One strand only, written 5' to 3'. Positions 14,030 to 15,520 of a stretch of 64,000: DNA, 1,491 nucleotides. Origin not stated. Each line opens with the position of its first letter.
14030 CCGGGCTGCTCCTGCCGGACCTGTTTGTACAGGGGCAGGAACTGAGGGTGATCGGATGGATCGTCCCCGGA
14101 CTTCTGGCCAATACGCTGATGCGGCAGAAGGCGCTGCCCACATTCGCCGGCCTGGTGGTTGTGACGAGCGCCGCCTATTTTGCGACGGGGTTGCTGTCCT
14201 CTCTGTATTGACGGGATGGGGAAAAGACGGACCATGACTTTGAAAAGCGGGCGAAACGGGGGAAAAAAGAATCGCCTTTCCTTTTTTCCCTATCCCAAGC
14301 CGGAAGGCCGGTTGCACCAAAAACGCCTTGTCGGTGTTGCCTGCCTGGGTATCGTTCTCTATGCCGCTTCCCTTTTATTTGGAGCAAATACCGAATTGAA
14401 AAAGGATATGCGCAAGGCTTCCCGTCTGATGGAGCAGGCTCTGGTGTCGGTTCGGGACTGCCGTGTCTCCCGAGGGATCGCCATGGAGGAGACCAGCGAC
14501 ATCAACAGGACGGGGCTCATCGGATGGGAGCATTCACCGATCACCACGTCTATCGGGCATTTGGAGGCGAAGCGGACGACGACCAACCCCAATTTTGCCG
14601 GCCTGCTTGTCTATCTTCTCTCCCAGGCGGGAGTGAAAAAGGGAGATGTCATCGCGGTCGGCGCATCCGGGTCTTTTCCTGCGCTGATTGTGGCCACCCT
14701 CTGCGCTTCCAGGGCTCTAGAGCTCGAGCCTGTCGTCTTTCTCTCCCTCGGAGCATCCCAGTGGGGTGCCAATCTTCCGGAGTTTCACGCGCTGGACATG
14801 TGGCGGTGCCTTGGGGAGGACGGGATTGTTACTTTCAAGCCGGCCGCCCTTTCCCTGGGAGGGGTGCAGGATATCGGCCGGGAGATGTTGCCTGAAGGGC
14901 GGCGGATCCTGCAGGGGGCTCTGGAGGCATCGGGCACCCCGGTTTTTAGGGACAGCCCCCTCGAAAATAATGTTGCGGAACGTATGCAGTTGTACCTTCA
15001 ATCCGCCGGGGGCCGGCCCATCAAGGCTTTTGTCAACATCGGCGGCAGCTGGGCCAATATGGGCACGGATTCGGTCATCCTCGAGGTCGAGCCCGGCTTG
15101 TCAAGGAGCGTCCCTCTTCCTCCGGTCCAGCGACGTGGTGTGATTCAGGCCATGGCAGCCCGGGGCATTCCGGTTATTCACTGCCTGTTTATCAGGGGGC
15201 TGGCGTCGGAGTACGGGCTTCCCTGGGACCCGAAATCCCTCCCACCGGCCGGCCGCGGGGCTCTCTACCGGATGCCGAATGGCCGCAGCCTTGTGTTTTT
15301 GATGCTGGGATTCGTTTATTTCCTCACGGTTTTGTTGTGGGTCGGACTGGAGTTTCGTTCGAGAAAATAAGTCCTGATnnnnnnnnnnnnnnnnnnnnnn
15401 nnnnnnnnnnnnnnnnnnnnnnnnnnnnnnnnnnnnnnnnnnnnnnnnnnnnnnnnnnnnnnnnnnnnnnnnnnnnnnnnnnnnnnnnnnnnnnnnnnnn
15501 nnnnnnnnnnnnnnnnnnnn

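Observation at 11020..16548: Poly-gamma-glutamate synthetase cassette (pgsB-pgsC plus a non-PgsA third gene) flanked by a Tat-exported PLP enzyme and a convergent M14-like peptidase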

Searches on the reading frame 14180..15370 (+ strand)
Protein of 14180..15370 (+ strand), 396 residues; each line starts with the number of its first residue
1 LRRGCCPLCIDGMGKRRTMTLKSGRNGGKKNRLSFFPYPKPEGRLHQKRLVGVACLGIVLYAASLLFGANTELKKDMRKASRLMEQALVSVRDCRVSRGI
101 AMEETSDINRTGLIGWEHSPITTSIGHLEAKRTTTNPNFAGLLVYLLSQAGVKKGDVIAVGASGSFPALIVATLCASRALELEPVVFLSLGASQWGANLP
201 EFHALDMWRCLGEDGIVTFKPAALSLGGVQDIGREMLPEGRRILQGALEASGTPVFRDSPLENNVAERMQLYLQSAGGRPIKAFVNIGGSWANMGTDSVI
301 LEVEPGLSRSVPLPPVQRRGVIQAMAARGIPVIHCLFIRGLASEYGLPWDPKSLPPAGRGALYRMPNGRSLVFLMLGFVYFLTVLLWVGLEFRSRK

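Call 3: search_protein_families(library=pfam, proteins=[window:14180-15370:+], max_evalue=0.01)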
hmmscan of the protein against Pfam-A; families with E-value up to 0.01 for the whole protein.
window:14180-15370:+ (396 aa): 0 families

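Call 4: search_protein_families(library=ncbifam, proteins=[window:14180-15370:+], max_evalue=0.01)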
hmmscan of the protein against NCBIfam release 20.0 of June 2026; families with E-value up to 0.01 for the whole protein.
window:14180-15370:+ (396 aa): 1 family
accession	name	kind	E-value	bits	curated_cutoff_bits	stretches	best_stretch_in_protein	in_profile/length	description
TIGR04332.1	gamma_Glu_sys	subfamily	3.3e-97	325.4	100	1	54-355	7-307/307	poly-gamma-glutamate system protein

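Call 21: search_protein_representatives(protein=window:14234-15367:+)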
Query: 378 residues. Proteins with E-value up to 0.001 (for the whole library): 1256; up to 1e-10: 980; up to 1e-30: 579. The best 150 are listed.
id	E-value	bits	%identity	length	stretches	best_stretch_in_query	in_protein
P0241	3.1e-99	349.2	53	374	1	54-368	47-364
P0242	3.6e-88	312.8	47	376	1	30-368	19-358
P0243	4.3e-86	306.0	47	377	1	32-363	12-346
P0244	3.1e-84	299.8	41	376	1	30-372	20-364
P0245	1.7e-82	294.1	49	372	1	44-374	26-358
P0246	2.4e-82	293.6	49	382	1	44-368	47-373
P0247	5.0e-82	292.6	46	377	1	55-367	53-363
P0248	4.9e-80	286.0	45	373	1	30-365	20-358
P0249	3.7e-79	283.1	45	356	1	34-366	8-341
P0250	1.8e-78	280.9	48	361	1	38-366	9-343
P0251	5.0e-77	276.1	51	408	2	57-230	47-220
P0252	3.8e-76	273.2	42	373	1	34-366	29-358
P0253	7.2e-76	272.3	46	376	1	52-369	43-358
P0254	9.5e-75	268.6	44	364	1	31-356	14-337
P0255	2.3e-73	264.1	45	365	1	37-342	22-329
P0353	5.6e-54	200.3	39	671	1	29-375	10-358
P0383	6.6e-52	193.5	34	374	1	36-372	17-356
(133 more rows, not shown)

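Call 26: find_related_loci(query=A3, collection=genome_contigs, flank=10000)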
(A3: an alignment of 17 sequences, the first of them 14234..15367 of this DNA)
Query A3 (378 aa) in genome_contigs; peptide patterns used: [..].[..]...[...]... (x = any residue, [..] = any of these).
373 stretches matched a pattern; 351 encode a relative of the query (tblastn E <= 1e-3); the best 80 are kept; 80 distinct loci.
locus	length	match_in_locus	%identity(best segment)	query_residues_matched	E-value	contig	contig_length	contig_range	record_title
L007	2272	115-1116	58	47-378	4e-124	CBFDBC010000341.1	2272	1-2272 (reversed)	MAG TPA_asm: uncultured bacterium isolate SRR26215685_binner12_Refined_20 genome assembly, contig: ERZ25073489.44927, wh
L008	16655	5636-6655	54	31-368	6e-116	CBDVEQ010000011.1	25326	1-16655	MAG TPA_asm: uncultured bacterium isolate SRR22302360_binner13_Refined_25 genome assembly, contig: ERZ25073602.386, whol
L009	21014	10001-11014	56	40-378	8e-115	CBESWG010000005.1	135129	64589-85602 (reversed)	MAG TPA_asm: uncultured bacterium isolate SRR7614714_metabat2_22 genome assembly, contig: ERZ25083850.6, whole genome sh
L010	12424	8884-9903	55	31-368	3e-114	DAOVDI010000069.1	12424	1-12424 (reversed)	MAG TPA_asm: Acidobacteriota bacterium isolate CSMAG_1053 CSMAG_1053_k141_4563166_length_12424_cov_10.7326, whole genome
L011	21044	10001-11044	54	30-377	4e-113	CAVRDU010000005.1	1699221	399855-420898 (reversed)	MAG: Candidatus Aminicenantes bacterium isolate MFD09964.bin.2.24 genome assembly, contig: contig_8829, whole genome sho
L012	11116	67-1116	52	19-367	5e-112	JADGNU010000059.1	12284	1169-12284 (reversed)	MAG: Candidatus Aminicenantes bacterium isolate Chersky.35_14 contig-100_1373, whole genome shotgun sequence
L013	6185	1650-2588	58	55-367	1e-111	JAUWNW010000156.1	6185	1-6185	MAG: Candidatus Aminicenantes bacterium isolate CSMAG_2434 CSMAG_2434_k141_2793_length_6185_cov_7.0000, whole genome sho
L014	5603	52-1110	50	10-378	3e-111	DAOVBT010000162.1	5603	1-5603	MAG TPA_asm: Candidatus Aminicenantes bacterium isolate CSMAG_1012 CSMAG_1012_k141_3031786_length_5603_cov_6.7970, whole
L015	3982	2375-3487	50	11-377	6e-113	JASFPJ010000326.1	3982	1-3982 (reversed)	MAG: Candidatus Aminicenantes bacterium isolate D0819M58metaG_Bin_295 D0819M58metaG_FD_scaffold_3472_c1, whole genome sh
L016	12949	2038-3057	51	29-366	4e-111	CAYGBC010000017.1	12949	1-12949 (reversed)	MAG TPA_asm: uncultured Eubacteriales bacterium isolate ERP108616_co1_418 genome assembly, contig: k119_104349, whole ge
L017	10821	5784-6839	53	26-375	6e-111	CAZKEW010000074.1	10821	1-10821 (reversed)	MAG TPA_asm: uncultured Eubacteriales bacterium isolate binchicken_co266_180 genome assembly, contig: NODE_11125_length_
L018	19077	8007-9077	51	20-377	3e-110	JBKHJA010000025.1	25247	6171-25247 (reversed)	MAG: Candidatus Aminicenantes bacterium isolate D4M11_12 NODE_900_length_25247_cov_19.201215, whole genome shotgun seque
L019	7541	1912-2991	50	11-368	7e-110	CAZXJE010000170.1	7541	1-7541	MAG TPA_asm: uncultured Eubacteriales bacterium isolate SRP068000_co2_124 genome assembly, contig: NODE_12808_length_754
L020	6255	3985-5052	51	11-364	7e-110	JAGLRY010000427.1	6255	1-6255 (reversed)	MAG: Candidatus Aminicenantes bacterium isolate RS_9_36 ROV157_9.bin.36.fa_427, whole genome shotgun sequence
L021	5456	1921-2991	50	21-377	4e-110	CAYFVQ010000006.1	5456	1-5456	MAG TPA_asm: uncultured Eubacteriales bacterium isolate ERP108616_co1_206 genome assembly, contig: k119_372600, whole ge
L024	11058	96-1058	53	55-373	3e-109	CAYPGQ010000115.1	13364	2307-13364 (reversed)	MAG TPA_asm: uncultured Eubacteriales bacterium isolate SRP068000_co1_174 genome assembly, contig: NODE_7866_length_1336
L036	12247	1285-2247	55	56-376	9e-107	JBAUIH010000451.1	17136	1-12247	MAG: Candidatus Aminicenantales bacterium isolate MFD09513_ilm_asm_bin8 k127_141683, whole genome shotgun sequence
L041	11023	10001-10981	53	40-366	4e-105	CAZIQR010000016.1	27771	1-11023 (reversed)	MAG TPA_asm: uncultured Eubacteriales bacterium isolate SRP098346_co1_78 genome assembly, contig: NODE_1298_length_27771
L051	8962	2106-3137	52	21-362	3e-104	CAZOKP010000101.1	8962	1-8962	MAG TPA_asm: uncultured Eubacteriales bacterium isolate binchicken_co189_413 genome assembly, contig: NODE_8697_length_8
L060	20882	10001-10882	57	74-367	4e-104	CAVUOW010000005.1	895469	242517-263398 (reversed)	MAG: Candidatus Aminicenantes bacterium isolate MFD05942.bin.2.318 genome assembly, contig: contig_30763, whole genome s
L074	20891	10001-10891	57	61-357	5e-102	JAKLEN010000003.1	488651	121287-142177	MAG: Acidobacteria bacterium isolate RA.bin134 RA.bin134_3, whole genome shotgun sequence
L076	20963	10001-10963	50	11-345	2e-101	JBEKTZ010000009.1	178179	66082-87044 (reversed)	MAG: Candidatus Aminicenantales bacterium isolate SPRUCE 56 SPRUCE_56_9, whole genome shotgun sequence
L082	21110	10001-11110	45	11-377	3e-101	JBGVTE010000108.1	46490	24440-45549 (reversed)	MAG: Candidatus Aminicenantaceae bacterium isolate S_218_B4 k127_133717, whole genome shotgun sequence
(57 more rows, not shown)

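Call 29: predict_structure(alignment_id=A2)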
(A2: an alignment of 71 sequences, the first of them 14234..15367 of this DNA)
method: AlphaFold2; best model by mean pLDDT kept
length: 378 residues; sequences in the alignment: 71
mean_pLDDT: 92.5   pTM: 0.88
mean pLDDT of the five models: 92.5, 92.0, 91.8, 91.5, 91.4
residues with pLDDT >= 90: 312; 70-90: 34; 50-70: 24; < 50: 8
segments of 3 or more residues with pLDDT < 50: 1-3
pLDDT, mean of each block of 10 residues (from residue 1): 50 51 67 92 84 90 98 98 98 98 98 99 98 98 98 98 98 98 98 97 97 95 98 96 97 98 98 95 97 98 98 97 98 98 88 84 93 81
secondary structure, 60 per line:
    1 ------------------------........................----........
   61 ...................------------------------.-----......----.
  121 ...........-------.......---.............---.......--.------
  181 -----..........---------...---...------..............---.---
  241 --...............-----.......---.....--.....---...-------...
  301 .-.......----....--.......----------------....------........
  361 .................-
elements in order: H25-48 H53-79 H110-115 H120-131 E139-145 H149-161 E165-171 H186-195 E205-207 H220-233 H243-257 E263-269 H273-276 H280-284 E288-290 H303-309 E314-317 H320-326 H343-346 H353-377

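Call 43: search_protein_families(library=pfam, proteins=[window:14234-15370:+], max_evalue=10)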
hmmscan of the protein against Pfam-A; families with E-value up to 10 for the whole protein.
window:14234-15370:+ (378 aa): 0 families

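Call 44: find_homologous_proteins(query=A2, max_evalue=1e-10)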
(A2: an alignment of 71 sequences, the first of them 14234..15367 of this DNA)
Query A2 (71 sequences) (378 aa, profile of the alignment): 3194 proteins with E <= 1e-10 among 8000 candidates; the best 120 are listed.
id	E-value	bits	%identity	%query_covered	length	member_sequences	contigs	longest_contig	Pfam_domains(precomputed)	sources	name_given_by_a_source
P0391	9.0e-143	494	54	85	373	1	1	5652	-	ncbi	-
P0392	5.2e-142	491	50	97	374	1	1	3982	-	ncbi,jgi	ncbi:MAG: poly-gamma-glutamate system protein [Candidatus Aminicenantes bacterium]|jgi:poly-gamma-gl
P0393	9.3e-142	490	53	87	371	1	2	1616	-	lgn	-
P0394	4.6e-141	488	53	86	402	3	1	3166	-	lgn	-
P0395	4.7e-141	488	52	89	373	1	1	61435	-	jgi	jgi:poly-gamma-glutamate system protein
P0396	7.6e-141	487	54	83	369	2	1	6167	-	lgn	-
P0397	7.7e-141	487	52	90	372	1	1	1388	-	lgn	-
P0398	1.2e-140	487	55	79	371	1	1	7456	-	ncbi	-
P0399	5.2e-140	485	53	81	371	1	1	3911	-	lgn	-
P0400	5.9e-140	484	50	94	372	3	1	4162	-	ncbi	-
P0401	6.5e-140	484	55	80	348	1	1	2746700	-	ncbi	ncbi:MAG: poly-gamma-glutamate system protein, partial [Candidatus Aminicenantes bacterium]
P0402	6.9e-140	484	55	85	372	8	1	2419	-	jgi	-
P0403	9.3e-140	484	55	85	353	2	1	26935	-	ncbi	ncbi:MAG: poly-gamma-glutamate system protein [Candidatus Aminicenantes bacterium]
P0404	1.2e-139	483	52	85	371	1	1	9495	-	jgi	jgi:poly-gamma-glutamate system protein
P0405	1.3e-139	483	54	85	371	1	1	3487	-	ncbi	-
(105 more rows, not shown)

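Call 45: find_encoding_contigs(protein=P0383, flank=10000, max_places=2)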
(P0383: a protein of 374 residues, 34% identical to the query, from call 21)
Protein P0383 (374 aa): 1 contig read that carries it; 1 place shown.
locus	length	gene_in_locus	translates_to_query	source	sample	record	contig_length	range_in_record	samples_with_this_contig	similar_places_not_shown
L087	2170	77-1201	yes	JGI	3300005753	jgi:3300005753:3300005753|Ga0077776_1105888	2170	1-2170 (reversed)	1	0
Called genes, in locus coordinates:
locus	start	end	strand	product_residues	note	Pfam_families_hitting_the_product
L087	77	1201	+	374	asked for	-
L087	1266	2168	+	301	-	?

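Call 46: find_encoding_contigs(protein=P0353, flank=10000, max_places=2)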
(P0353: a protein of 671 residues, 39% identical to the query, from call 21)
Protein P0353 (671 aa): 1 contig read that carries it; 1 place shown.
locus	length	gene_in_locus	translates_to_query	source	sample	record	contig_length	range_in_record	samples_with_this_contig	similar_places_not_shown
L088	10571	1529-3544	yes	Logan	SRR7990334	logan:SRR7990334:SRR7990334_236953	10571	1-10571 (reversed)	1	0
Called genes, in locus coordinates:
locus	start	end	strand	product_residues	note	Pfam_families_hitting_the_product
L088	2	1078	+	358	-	?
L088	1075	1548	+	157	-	PF14102:Caps_synth_CapC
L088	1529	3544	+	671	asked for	-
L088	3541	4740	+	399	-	-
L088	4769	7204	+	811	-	PF08309:LVIVD (faint), PF03781:FGE-sulfatase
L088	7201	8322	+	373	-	PF07786:HGSNAT_cat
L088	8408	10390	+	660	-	PF26549:Tricorn_N (faint), PF07676:PD40 (faint), PF00561:Abhydrolase_1 (weak), PF00326:Peptidase_S9, PF01738:DLH, PF02129:Peptidase_S15 (weak), PF07859:Abhydrolase_3 (weak)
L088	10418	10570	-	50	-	?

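Call 51: find_related_loci(query=A4, collection=metagenome_contigs, flank=10000)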
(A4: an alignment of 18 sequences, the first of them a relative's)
Query A4 (384 aa) in metagenome_contigs; peptide patterns used: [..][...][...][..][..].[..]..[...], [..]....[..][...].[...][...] (x = any residue, [..] = any of these).
600 stretches matched a pattern (row limit reached: there are more); 542 encode a relative of the query (tblastn E <= 1e-3); the best 80 are kept; 80 distinct loci.
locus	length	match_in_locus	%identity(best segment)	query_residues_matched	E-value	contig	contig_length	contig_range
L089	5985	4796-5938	60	1-384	2e-155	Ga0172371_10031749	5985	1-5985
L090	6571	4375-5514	60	1-384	1e-144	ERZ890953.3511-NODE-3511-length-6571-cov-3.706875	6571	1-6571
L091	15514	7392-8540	57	1-384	8e-133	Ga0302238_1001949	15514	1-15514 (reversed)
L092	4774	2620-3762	48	1-384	3e-120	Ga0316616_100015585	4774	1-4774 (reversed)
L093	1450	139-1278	47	1-384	2e-124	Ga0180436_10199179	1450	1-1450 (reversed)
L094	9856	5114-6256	49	1-384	1e-114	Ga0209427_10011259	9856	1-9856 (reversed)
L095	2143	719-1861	46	1-384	5e-121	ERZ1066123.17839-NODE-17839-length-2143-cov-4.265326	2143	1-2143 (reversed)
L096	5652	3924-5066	46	1-384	2e-114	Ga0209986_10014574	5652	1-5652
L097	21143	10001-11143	47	1-384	7e-114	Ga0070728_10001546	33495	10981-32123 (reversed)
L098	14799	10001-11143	47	1-384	2e-113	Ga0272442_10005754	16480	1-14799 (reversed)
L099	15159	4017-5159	47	1-384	5e-113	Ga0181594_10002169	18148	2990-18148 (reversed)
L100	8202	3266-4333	47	1-358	3e-113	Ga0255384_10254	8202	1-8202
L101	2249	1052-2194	45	1-384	1e-118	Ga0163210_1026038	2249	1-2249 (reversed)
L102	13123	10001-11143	45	1-384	4e-112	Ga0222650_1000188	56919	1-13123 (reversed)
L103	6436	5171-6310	48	1-384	4e-112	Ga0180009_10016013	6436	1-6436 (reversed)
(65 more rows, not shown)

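Call 55: search_protein_families(library=pfam, proteins=[L051:3165-3746:-, L082:5831-8176:+, L041:7470-8303:+, L041:4514-7297:+, L076:15901-17262:-, L036:2927-3691:-, L074:14504-15352:+, L060:14332-16431:+, L024:4663-5568:+, L074:20055-20873:+], max_evalue=0.001)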
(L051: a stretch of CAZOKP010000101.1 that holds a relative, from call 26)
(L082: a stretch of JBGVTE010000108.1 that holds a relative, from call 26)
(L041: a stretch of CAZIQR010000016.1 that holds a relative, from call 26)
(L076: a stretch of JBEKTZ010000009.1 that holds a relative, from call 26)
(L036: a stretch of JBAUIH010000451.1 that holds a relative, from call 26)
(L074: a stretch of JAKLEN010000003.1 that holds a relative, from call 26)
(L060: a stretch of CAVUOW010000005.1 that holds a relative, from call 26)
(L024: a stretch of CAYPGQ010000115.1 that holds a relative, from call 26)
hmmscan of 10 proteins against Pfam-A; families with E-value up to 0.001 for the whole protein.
L051:3165-3746:- (193 aa): 0 families

L082:5831-8176:+ (781 aa): 4 families
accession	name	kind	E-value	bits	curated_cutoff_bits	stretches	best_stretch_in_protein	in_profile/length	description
PF04389.22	Peptidase_M28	-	9.2e-48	163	21.3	1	279-476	1-192/193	Peptidase family M28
PF01244.27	Peptidase_M19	-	5.5e-15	55.8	26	1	516-765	37-318/319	Membrane dipeptidase (Peptidase family M19)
PF16254.10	DUF4910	-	7.2e-05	22.2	26.6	1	317-481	83-245/247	Domain of unknown function (DUF4910)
PF01546.33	Peptidase_M20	-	0.00033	21.1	24.6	1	316-370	32-82/206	Peptidase family M20/M25/M40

L041:7470-8303:+ (277 aa): 1 family
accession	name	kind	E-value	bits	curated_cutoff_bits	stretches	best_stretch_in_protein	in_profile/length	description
PF20094.4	GWxTD_dom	-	4.4e-05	23.7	26.9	1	102-181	38-119/172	GWxTD domain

L041:4514-7297:+ (927 aa): 0 families

L076:15901-17262:- (453 aa): 0 families

L036:2927-3691:- (254 aa): 1 family
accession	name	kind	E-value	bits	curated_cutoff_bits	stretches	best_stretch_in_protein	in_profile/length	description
PF01904.24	DUF72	-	1.4e-68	231.6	25.3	1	30-245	1-217/217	Protein of unknown function DUF72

L074:14504-15352:+ (282 aa): 0 families

L060:14332-16431:+ (699 aa): 2 families
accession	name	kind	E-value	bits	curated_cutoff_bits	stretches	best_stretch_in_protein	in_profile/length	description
PF04389.22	Peptidase_M28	-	1.3e-18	67.9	21.3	1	263-479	4-191/193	Peptidase family M28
PF16254.10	DUF4910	-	0.00012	21.5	26.6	1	272-361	68-148/247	Domain of unknown function (DUF4910)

L024:4663-5568:+ (301 aa): 1 family
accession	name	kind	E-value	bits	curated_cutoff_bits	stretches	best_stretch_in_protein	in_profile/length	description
PF00294.29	PfkB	-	4.7e-19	69.3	25.8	1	168-290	176-296/302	pfkB family carbohydrate kinase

L074:20055-20873:+ (272 aa): 2 families
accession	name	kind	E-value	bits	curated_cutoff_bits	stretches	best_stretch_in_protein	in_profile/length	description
PF00359.27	PTS_EIIA_2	-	4e-28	98.6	27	1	14-155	2-142/144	Phosphoenolpyruvate-dependent sugar phosphotransferase system, EIIA 2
PF02591.20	Zn_ribbon_9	-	1e-07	32.3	29.1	1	232-264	1-33/33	C4-type zinc ribbon domain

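Call 82: search_protein_families(library=ncbifam, proteins=[L051:3165-3746:-, L082:5831-8176:+], max_evalue=0.1)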
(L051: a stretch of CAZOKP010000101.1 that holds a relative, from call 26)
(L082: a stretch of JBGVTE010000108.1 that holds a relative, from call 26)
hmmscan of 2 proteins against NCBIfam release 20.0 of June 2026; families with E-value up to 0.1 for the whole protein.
L051:3165-3746:- (193 aa): 1 family
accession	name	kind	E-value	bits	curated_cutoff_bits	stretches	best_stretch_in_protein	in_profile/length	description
NF047405.1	SensHisKinSapS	equivalog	0.014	14.8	550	1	6-64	15-71/341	two-component system sensor histidine kinase SapS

L082:5831-8176:+ (781 aa): 6 families
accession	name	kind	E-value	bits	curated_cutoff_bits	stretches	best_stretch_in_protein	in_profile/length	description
NF045908.1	AminopepLapALeg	equivalog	5.4e-17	61.7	600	1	286-462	199-375/396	aminopeptidase LapA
NF007568.0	PRK10199.1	equivalog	4.2e-07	29.5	298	1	248-382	61-205/346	aminopeptidase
NF005913.0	PRK07906.1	subfamily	0.00073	18.3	382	1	315-366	117-169/442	hypothetical protein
NF010708.0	PRK14110.1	equivalog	0.041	13.3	445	1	186-296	117-223/291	F0F1 ATP synthase subunit gamma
NF000663.1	PRK00031.2-1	exception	0.048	13.2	120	0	183-263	31-113/168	LolA-like outer membrane lipoprotein chaperone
TIGR01883.1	PepT-like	hypoth_equivalog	0.092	11.7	274.25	0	314-368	96-147/361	peptidase T-like protein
